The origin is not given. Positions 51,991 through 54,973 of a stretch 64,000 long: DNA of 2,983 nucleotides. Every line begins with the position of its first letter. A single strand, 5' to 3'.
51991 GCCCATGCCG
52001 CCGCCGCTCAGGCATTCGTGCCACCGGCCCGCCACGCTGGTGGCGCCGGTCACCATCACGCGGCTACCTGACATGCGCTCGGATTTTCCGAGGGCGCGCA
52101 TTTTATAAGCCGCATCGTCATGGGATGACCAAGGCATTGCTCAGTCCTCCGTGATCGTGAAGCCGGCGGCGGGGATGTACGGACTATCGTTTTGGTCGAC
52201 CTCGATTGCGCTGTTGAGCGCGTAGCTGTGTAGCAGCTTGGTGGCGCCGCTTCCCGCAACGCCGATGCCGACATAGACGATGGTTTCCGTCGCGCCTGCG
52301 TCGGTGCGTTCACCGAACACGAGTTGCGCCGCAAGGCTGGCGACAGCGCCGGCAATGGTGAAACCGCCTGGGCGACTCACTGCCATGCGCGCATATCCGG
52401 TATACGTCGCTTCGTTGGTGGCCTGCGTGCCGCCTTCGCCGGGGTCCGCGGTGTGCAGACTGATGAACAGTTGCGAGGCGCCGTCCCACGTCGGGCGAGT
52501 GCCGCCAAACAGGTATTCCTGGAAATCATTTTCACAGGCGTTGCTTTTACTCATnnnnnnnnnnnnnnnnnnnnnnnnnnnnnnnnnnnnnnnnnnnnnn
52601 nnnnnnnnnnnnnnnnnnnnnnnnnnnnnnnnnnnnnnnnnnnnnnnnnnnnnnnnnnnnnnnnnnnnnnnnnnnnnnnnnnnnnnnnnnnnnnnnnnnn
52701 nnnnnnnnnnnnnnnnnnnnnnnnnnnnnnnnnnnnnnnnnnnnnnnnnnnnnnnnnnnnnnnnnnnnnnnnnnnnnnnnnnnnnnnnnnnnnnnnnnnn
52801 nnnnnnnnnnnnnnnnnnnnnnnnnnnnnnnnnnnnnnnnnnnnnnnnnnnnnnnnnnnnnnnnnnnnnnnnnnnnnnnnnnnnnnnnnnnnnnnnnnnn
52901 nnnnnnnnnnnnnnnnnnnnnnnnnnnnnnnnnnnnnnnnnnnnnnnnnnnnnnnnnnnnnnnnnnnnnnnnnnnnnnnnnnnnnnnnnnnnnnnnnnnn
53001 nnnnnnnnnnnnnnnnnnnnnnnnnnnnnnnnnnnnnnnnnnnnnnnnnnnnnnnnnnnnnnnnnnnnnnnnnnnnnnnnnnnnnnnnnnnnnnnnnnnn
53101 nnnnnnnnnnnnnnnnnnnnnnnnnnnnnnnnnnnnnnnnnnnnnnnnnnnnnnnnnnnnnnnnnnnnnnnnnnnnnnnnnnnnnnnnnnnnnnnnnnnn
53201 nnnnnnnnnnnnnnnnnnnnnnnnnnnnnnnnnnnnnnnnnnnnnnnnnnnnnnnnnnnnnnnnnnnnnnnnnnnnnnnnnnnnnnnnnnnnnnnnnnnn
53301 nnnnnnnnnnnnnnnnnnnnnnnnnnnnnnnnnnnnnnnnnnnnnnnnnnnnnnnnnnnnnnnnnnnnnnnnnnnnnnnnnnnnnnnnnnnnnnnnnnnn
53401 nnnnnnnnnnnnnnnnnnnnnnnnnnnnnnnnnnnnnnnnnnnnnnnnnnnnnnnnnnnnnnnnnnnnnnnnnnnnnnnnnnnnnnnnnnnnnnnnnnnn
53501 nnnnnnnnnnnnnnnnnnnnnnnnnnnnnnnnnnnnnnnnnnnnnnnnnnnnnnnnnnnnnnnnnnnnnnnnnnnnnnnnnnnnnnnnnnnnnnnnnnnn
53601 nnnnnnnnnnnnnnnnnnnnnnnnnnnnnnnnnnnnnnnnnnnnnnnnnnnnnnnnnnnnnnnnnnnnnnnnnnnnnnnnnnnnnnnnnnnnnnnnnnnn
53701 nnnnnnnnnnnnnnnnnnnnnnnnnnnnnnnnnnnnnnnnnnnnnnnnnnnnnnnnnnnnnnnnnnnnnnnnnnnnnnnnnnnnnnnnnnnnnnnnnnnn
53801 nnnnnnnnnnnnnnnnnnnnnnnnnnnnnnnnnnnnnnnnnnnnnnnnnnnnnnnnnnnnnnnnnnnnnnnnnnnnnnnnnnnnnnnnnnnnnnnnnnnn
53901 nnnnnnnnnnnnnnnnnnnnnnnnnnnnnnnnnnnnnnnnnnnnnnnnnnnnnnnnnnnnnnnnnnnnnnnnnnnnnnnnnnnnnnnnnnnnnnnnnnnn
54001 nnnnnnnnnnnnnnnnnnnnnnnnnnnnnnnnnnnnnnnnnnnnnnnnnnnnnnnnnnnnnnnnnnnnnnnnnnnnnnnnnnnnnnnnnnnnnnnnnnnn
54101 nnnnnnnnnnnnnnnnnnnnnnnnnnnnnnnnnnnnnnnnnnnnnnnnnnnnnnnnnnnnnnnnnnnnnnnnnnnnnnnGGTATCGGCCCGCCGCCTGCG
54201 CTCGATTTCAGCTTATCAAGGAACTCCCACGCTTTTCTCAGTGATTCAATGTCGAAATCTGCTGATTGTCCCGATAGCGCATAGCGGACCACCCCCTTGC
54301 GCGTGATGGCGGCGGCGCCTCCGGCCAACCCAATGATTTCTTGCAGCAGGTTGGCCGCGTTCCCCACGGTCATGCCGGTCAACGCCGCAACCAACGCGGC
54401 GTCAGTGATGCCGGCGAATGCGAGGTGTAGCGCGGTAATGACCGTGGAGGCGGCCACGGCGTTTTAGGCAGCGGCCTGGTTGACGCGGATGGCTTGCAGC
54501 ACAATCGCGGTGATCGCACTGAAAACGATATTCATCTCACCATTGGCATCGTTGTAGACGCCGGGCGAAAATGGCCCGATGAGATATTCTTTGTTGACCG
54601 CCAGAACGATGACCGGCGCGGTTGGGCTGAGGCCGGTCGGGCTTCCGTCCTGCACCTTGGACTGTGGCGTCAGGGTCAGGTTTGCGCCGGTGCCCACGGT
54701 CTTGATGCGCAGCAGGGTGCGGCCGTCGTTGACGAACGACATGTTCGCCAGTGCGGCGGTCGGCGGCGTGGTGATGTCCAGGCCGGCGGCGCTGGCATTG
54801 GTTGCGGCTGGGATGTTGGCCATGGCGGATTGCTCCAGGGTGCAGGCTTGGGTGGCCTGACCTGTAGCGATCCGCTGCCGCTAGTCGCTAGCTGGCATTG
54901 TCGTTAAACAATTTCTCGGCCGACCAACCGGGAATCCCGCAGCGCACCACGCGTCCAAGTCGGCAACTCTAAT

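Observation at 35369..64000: Island and lambda-like prophage abut at the same att core: tandem integration and a possible satellite/helper pair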

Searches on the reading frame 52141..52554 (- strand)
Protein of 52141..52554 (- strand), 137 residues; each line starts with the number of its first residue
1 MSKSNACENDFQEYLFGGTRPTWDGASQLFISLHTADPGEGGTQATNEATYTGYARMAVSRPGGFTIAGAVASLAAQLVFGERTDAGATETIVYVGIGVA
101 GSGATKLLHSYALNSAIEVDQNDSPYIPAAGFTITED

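Call 12: search_protein_families(library=phrogs, proteins=[window:52141-52554:-], max_evalue=0.001)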
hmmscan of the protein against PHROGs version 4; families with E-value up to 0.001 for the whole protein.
window:52141-52554:- (137 aa): 1 family
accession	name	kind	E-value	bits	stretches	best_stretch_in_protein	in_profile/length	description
phrog_240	-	head and packaging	5.9e-15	56.7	1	1-134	61-186/200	head protein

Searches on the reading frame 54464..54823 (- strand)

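Call 12: search_protein_families(library=phrogs, proteins=[window:54464-54823:-], max_evalue=0.001)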
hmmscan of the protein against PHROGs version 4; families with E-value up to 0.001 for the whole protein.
window:54464-54823:- (119 aa): 1 family
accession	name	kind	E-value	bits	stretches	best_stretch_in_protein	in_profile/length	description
phrog_24894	-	unknown function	0.00067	20.9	1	27-117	31-122/123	-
